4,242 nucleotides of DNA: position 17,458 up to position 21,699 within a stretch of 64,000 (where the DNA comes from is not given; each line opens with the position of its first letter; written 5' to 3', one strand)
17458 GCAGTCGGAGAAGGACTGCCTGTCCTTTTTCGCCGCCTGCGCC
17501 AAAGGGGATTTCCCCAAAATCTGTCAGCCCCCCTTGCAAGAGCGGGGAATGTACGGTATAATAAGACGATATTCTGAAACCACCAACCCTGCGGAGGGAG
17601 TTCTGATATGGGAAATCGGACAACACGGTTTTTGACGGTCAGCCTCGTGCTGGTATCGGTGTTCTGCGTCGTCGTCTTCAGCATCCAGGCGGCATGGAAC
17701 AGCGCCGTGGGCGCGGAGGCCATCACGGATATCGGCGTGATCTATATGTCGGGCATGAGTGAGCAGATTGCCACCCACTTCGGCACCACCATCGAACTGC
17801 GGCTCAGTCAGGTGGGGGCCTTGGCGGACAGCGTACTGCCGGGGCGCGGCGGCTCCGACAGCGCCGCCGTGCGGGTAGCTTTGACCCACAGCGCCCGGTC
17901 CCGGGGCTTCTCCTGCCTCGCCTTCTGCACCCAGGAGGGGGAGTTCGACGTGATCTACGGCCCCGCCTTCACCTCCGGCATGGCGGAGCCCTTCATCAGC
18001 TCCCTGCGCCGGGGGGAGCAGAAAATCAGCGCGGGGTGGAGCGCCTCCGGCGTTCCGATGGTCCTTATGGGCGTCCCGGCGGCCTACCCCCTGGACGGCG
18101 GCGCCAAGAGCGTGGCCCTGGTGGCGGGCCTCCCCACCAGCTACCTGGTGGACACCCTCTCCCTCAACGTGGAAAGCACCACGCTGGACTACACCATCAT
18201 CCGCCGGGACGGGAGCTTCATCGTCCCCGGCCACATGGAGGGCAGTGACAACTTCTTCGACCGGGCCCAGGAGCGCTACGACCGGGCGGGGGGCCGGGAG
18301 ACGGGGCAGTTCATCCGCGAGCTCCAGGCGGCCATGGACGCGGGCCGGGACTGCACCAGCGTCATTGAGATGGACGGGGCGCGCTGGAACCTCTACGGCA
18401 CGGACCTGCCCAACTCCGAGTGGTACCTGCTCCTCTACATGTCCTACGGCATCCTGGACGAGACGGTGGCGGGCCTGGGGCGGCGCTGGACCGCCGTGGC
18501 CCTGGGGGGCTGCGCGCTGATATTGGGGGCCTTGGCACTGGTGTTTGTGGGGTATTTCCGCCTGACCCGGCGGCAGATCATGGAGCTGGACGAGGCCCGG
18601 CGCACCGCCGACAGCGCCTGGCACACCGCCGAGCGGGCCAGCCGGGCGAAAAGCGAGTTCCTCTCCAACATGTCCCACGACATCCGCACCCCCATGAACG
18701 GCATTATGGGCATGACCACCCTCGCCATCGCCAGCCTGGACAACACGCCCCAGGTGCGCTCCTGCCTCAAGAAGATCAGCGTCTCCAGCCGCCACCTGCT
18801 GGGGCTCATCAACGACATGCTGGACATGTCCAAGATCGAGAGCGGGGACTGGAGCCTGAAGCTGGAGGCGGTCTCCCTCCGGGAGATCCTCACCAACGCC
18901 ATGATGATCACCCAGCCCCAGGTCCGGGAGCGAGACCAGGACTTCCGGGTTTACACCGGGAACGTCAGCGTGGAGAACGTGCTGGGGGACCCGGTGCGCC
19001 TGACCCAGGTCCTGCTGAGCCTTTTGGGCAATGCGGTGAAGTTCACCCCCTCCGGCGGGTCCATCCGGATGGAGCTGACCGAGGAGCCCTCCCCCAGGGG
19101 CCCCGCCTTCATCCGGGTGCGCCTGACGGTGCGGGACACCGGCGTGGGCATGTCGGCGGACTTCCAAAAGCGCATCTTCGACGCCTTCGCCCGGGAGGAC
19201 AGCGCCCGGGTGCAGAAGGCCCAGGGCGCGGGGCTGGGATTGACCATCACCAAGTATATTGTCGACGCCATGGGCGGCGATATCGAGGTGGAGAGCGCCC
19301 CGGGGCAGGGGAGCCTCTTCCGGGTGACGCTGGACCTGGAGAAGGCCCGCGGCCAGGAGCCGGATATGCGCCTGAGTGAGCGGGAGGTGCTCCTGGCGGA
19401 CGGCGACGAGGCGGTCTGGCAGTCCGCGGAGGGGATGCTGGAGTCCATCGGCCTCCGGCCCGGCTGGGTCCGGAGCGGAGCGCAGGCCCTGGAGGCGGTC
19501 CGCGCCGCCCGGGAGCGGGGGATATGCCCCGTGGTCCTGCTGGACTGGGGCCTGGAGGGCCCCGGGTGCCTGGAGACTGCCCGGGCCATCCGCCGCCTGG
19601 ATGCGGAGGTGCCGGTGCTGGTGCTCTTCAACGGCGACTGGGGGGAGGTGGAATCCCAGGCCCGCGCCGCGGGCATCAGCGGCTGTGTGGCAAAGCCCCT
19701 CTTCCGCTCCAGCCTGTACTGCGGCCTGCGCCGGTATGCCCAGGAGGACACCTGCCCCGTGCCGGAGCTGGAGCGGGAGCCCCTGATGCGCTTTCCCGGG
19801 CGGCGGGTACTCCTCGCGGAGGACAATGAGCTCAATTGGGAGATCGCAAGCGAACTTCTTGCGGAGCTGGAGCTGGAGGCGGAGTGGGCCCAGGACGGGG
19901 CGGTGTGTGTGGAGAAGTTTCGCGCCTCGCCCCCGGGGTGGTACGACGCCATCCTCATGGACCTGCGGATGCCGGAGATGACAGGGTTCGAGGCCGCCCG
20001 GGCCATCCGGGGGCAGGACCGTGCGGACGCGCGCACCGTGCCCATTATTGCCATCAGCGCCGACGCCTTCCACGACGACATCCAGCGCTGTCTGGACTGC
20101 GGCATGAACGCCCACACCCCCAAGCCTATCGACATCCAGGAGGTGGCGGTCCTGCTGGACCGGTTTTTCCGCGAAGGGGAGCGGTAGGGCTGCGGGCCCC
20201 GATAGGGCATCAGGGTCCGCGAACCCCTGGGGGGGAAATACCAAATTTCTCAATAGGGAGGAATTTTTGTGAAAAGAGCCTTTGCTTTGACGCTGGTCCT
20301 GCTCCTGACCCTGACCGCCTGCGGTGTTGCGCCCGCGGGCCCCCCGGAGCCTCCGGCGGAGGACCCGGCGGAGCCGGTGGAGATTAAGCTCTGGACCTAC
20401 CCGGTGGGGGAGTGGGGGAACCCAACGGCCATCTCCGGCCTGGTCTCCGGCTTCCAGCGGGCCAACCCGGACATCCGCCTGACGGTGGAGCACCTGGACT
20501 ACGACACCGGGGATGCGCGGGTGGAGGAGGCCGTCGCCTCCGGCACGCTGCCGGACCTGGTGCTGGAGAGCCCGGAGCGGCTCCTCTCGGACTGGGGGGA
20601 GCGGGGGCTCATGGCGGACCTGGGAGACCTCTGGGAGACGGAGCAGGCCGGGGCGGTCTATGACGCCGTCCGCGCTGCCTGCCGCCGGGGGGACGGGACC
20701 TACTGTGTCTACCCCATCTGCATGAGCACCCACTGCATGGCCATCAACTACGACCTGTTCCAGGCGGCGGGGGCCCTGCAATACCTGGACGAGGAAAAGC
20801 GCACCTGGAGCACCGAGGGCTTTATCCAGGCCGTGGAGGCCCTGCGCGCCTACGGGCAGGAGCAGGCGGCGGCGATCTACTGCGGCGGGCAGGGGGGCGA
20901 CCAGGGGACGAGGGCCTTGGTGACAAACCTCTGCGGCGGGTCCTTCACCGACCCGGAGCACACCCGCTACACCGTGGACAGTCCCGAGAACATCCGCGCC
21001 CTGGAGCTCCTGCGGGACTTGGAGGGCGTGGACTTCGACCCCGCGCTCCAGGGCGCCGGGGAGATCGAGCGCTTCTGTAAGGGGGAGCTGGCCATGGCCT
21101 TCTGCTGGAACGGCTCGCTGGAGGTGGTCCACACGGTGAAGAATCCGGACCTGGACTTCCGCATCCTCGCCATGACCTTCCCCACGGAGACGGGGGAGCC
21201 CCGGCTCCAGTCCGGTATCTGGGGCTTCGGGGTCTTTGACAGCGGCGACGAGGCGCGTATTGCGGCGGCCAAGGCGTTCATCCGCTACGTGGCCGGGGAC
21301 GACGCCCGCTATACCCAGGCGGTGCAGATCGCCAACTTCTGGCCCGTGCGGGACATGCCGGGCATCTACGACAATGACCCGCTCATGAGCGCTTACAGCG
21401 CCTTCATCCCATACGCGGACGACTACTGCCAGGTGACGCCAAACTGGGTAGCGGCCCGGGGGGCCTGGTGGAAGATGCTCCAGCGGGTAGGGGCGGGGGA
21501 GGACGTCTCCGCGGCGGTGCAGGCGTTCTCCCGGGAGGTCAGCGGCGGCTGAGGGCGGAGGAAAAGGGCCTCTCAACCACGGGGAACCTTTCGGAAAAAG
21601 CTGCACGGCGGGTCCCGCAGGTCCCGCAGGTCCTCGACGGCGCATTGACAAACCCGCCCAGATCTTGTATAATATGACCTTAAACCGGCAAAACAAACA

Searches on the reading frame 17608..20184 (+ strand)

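Call 9: search_protein_families(library=pfam, proteins=[window:17608-20184:+], max_evalue=0.001)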
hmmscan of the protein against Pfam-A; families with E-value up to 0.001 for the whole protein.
window:17608-20184:+ (859 aa): 3 families
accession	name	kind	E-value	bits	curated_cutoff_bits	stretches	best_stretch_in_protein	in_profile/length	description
PF00072.30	Response_reg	-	2.7e-29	102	30.2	2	734-846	1-106/111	Response regulator receiver domain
PF02518.31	HATPase_c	-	7.1e-27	94.5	26.4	1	460-578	1-110/111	Histidine kinase-, DNA gyrase B-, and HSP90-like ATPase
PF00512.31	HisKA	-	1.2e-18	67.4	26.9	1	347-413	1-66/66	His Kinase A (phospho-acceptor) domain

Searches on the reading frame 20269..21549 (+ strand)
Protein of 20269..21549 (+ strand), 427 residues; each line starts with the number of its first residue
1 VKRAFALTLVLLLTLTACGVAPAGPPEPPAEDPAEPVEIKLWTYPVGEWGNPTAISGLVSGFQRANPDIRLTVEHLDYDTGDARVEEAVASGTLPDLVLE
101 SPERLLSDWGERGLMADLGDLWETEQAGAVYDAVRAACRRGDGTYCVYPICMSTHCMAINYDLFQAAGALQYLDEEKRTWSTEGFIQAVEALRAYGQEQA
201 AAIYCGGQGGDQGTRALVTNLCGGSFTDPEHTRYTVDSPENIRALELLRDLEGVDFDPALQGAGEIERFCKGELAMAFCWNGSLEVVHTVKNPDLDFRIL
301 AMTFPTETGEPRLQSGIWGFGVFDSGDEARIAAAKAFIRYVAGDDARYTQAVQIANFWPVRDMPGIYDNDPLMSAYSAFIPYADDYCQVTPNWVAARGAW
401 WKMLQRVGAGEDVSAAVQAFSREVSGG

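Call 9: search_protein_families(library=pfam, proteins=[window:20269-21549:+], max_evalue=0.001)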
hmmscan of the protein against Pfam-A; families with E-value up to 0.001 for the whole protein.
window:20269-21549:+ (427 aa): 2 families
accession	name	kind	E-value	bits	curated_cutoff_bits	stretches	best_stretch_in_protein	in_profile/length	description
PF13416.11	SBP_bac_8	-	1.1e-19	71.8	27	1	59-362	3-263/279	Bacterial extracellular solute-binding protein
PF01547.30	SBP_bac_1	-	1.2e-17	65.3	26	1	54-346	9-305/307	Bacterial extracellular solute-binding protein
